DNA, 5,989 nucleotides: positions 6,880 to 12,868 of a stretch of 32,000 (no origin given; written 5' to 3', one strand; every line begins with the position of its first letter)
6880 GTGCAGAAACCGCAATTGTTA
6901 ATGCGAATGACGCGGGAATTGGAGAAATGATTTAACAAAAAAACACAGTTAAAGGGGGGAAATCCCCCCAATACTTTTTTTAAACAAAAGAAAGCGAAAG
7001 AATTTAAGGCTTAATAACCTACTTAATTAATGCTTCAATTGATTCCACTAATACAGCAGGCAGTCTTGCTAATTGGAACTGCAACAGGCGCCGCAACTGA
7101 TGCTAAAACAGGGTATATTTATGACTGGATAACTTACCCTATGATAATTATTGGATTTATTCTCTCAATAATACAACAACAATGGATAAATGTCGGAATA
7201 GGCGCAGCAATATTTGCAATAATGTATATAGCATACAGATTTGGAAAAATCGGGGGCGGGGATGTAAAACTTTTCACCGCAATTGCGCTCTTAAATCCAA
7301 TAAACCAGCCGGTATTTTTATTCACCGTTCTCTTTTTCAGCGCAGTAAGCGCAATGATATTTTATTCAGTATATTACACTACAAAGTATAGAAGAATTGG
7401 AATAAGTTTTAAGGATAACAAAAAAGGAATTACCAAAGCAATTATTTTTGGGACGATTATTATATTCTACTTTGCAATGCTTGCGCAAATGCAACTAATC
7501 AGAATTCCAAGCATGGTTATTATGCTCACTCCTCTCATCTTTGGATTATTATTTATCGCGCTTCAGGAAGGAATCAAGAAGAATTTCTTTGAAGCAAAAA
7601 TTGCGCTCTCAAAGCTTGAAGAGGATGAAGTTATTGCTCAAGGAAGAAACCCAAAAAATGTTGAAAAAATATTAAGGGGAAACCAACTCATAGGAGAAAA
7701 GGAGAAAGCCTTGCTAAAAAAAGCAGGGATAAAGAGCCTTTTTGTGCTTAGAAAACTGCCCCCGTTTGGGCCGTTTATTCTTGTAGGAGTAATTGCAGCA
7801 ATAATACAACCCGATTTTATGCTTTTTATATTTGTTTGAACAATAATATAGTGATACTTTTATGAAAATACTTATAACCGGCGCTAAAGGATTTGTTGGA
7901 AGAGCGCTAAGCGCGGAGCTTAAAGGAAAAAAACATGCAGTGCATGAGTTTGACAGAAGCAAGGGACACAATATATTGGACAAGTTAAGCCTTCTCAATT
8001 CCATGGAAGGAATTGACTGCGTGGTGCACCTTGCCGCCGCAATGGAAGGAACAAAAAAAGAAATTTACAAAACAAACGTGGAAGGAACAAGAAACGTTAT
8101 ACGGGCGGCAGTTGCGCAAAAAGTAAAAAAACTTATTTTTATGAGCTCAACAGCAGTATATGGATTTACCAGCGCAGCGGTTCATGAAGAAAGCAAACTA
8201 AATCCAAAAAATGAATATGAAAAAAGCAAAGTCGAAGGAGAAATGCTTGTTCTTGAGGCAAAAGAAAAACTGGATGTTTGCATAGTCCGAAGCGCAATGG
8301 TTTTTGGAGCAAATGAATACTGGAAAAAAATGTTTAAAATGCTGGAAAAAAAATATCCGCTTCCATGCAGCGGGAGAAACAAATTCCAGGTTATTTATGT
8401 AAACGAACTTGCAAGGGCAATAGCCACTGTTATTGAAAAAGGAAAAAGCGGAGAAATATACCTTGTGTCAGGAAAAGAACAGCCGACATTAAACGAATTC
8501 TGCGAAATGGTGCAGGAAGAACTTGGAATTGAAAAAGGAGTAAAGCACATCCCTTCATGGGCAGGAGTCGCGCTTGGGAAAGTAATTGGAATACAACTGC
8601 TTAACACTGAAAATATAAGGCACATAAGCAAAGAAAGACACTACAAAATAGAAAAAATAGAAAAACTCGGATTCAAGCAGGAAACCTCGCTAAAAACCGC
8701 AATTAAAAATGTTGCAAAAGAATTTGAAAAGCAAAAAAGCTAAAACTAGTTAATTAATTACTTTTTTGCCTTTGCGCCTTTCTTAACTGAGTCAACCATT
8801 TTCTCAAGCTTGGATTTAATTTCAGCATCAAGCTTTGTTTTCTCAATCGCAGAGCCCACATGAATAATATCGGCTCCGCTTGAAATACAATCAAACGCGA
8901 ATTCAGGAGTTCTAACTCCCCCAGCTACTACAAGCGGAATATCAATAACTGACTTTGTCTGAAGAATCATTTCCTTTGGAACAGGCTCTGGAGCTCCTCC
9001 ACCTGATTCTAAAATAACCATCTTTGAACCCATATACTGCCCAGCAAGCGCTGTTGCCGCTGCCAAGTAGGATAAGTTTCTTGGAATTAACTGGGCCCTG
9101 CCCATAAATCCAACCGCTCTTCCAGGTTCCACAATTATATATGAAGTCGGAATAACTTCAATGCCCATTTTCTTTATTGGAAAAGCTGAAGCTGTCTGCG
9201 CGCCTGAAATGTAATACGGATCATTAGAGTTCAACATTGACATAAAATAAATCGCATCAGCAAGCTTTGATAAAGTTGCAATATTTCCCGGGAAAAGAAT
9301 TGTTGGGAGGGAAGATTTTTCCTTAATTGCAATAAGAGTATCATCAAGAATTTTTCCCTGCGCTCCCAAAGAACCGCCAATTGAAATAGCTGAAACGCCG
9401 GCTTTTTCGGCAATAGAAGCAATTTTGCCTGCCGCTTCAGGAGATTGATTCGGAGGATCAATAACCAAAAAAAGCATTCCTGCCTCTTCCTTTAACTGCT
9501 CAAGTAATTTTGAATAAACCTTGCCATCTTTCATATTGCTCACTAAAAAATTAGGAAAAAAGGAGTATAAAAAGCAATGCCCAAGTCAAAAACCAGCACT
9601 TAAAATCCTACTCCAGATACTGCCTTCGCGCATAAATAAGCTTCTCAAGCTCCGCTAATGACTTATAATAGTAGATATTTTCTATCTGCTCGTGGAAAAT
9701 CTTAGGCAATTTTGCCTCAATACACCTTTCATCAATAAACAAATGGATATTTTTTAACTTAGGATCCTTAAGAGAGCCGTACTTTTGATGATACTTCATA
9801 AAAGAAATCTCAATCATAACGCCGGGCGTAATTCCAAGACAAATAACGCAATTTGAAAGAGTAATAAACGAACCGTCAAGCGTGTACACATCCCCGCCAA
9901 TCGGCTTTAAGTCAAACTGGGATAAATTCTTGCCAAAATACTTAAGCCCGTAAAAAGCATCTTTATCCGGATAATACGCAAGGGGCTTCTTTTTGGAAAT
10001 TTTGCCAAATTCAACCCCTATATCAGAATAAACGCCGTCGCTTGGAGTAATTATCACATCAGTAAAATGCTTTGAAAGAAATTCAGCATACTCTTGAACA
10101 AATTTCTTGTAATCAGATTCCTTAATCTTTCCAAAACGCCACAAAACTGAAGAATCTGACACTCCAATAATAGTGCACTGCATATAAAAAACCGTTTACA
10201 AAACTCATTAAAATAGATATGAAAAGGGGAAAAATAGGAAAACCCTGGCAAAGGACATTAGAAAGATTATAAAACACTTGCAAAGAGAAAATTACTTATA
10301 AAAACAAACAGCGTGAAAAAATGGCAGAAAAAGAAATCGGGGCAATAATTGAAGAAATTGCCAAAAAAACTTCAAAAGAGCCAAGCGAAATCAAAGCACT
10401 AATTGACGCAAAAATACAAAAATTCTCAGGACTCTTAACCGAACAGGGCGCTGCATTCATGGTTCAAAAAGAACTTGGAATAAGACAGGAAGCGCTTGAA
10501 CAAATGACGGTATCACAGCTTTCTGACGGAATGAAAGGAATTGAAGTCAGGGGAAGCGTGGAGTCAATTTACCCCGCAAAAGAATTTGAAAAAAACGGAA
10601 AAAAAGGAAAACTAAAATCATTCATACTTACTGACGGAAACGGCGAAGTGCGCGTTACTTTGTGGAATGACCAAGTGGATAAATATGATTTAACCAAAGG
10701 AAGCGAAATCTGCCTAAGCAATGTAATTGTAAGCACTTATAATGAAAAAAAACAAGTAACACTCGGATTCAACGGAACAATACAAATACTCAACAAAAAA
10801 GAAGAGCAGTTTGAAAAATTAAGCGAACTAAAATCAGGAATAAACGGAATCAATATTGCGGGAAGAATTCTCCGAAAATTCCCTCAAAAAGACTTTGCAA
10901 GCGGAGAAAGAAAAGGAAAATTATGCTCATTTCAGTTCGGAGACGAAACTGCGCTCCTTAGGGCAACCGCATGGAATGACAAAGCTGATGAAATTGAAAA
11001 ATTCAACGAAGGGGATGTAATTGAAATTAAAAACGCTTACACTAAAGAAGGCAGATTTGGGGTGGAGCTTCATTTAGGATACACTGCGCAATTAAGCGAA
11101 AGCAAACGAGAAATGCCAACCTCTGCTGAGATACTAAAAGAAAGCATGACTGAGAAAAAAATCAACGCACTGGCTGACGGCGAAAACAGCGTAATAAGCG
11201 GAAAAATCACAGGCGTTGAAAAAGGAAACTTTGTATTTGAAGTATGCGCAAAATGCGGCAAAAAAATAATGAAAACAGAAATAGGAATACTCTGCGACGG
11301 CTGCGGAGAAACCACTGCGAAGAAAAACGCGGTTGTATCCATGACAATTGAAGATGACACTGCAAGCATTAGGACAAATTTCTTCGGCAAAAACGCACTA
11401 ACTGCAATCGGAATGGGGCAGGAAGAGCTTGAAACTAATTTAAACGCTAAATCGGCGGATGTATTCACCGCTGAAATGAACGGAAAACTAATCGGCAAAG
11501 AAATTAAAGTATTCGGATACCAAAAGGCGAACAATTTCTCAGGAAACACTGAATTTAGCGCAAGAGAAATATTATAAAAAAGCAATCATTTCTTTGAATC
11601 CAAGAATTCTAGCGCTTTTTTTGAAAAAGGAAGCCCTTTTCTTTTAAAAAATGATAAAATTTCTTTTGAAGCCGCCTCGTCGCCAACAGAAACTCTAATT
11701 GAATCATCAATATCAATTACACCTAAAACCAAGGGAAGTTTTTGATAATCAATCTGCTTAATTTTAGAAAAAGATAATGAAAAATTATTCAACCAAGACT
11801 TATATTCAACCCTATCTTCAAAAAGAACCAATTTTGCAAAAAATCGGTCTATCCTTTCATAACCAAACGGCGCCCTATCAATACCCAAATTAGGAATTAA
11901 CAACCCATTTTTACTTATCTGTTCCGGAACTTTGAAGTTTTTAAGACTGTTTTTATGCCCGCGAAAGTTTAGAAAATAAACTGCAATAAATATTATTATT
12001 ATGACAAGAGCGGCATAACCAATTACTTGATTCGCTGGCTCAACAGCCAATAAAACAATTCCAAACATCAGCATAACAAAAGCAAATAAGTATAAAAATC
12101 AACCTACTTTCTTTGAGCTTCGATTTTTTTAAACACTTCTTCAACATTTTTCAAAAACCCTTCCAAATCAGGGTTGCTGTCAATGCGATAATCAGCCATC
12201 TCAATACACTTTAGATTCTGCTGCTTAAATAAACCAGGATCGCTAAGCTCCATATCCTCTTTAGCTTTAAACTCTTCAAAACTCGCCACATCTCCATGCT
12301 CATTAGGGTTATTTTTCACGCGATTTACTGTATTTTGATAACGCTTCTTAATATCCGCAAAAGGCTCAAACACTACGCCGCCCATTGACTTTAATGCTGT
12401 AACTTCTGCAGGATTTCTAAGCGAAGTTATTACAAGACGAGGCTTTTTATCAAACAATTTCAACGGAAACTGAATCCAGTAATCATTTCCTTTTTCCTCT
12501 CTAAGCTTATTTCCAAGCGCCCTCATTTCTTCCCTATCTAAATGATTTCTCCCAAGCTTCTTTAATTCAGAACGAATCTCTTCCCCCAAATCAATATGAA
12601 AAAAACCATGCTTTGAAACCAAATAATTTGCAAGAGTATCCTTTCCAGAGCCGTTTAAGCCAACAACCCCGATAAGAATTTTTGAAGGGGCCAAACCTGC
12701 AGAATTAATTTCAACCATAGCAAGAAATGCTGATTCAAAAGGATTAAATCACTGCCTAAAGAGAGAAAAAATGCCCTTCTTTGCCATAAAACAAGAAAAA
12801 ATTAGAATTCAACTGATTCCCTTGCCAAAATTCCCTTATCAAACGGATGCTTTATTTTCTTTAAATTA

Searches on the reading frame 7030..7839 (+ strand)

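Call 8: search_protein_families(library=pfam, proteins=[window:7030-7839:+], max_evalue=0.001)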
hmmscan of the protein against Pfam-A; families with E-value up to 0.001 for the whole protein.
window:7030-7839:+ (269 aa): 1 family
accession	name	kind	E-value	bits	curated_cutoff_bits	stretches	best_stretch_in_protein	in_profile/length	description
PF01478.23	Peptidase_A24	-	2.7e-13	50.7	26.5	1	12-109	2-100/104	Type IV leader peptidase family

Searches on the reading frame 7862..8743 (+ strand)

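Call 8: search_protein_families(library=pfam, proteins=[window:7862-8743:+], max_evalue=0.001)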
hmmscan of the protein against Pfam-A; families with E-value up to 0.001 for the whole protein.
window:7862-8743:+ (293 aa): 7 families
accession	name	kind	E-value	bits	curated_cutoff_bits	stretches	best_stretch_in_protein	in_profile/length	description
PF01370.27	Epimerase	-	3.2e-33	115.6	20.9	1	3-202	1-239/240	NAD dependent epimerase/dehydratase family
PF04321.23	RmlD_sub_bind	-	3.3e-28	99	27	1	1-229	1-240/287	RmlD substrate binding domain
PF01073.25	3Beta_HSD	-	8.6e-23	81.2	22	1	37-225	53-272/280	3-beta hydroxysteroid dehydrogenase/isomerase family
PF07993.18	NAD_binding_4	-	6.7e-17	61.9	20.1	1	46-151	84-211/258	Male sterility protein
PF16363.11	GDP_Man_Dehyd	-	1.2e-16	61.6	27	1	48-283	71-331/332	GDP-mannose 4,6 dehydratase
PF13460.12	NAD_binding_10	-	5.4e-09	36.6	27.2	1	7-146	1-145/184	NAD(P)H-binding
PF02719.21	Polysacc_synt_2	-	6.7e-09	35.8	20.2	1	37-255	62-283/293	Polysaccharide biosynthesis protein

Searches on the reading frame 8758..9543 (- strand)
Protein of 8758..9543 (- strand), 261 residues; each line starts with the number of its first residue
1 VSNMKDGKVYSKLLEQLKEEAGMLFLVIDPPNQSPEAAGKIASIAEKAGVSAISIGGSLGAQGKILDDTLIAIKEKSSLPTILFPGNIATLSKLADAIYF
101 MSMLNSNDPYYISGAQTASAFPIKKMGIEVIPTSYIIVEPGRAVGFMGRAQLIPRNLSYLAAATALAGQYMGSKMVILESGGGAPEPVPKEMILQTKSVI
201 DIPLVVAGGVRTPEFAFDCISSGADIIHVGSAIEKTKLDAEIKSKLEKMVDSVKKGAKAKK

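Call 8: search_protein_families(library=pfam, proteins=[window:8758-9543:-], max_evalue=0.001)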
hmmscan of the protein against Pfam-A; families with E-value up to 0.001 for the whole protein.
window:8758-9543:- (261 aa): 4 families
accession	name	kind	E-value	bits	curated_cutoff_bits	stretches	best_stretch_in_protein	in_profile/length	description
PF01884.23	PcrB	-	3.5e-42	144.9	23.9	1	25-244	9-221/226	PcrB family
PF04131.20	NanE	-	1.9e-05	24.4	27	1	193-236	136-179/192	Putative N-acetylmannosamine-6-phosphate epimerase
PF01180.27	DHO_dh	-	3.8e-05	23.5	27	1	186-248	223-289/291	Dihydroorotate dehydrogenase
PF00977.27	His_biosynth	-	0.00022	21.2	23.6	1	184-242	56-115/228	Histidine biosynthesis protein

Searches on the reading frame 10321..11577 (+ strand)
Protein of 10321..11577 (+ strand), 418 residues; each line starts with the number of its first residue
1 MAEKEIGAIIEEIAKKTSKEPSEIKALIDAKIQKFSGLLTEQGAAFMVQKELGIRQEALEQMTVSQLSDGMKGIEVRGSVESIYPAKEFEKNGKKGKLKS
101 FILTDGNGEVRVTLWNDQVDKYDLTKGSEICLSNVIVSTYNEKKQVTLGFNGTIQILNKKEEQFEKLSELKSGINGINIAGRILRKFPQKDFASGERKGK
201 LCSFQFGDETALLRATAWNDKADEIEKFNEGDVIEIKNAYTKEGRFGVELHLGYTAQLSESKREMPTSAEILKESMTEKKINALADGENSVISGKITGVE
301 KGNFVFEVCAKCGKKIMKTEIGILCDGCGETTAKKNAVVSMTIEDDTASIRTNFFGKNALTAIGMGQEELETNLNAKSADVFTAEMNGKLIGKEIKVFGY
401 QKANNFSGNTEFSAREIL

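Call 9: search_protein_families(library=pfam, proteins=[window:10321-11577:+], max_evalue=0.001)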
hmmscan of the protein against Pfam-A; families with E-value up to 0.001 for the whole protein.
window:10321-11577:+ (418 aa): 6 families
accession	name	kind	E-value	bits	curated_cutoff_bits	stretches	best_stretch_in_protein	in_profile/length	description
PF01336.31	tRNA_anti-codon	-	1.5e-16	60.6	27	2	178-251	2-68/75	OB-fold nucleic acid binding domain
PF08646.16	Rep_fac-A_C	-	8.9e-10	39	28.5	1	293-383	5-99/146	Replication factor-A C terminal domain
PF16900.11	REPA_OB_2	-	4.5e-07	30.2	27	1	74-152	13-93/98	Replication protein A OB domain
PF17244.8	CDC24_OB3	-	6.6e-07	29.8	25.4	1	67-175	2-107/216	Cell division control protein 24, OB domain 3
PF21473.3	Ssb-like_OB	-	2.7e-06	27.9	24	0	91-154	34-95/97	Single-stranded DNA binding protein Ssb-like, OB fold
PF11325.14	DUF3127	-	0.00019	22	27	0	75-136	1-66/85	Domain of unknown function (DUF3127)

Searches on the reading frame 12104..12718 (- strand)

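Call 9: search_protein_families(library=pfam, proteins=[window:12104-12718:-], max_evalue=0.001)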
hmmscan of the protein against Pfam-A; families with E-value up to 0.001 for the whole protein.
window:12104-12718:- (204 aa): 3 families
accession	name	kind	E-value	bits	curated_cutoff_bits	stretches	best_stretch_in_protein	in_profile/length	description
PF13207.12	AAA_17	-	1.2e-08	35.8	27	1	19-73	1-54/136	AAA domain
PF13238.12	AAA_18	-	2.3e-06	28.5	29.4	1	16-116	1-96/128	AAA domain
PF21448.3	DNMK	-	2.4e-05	24.5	27.1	0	15-64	2-51/232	Deoxynucleotide monophosphate kinase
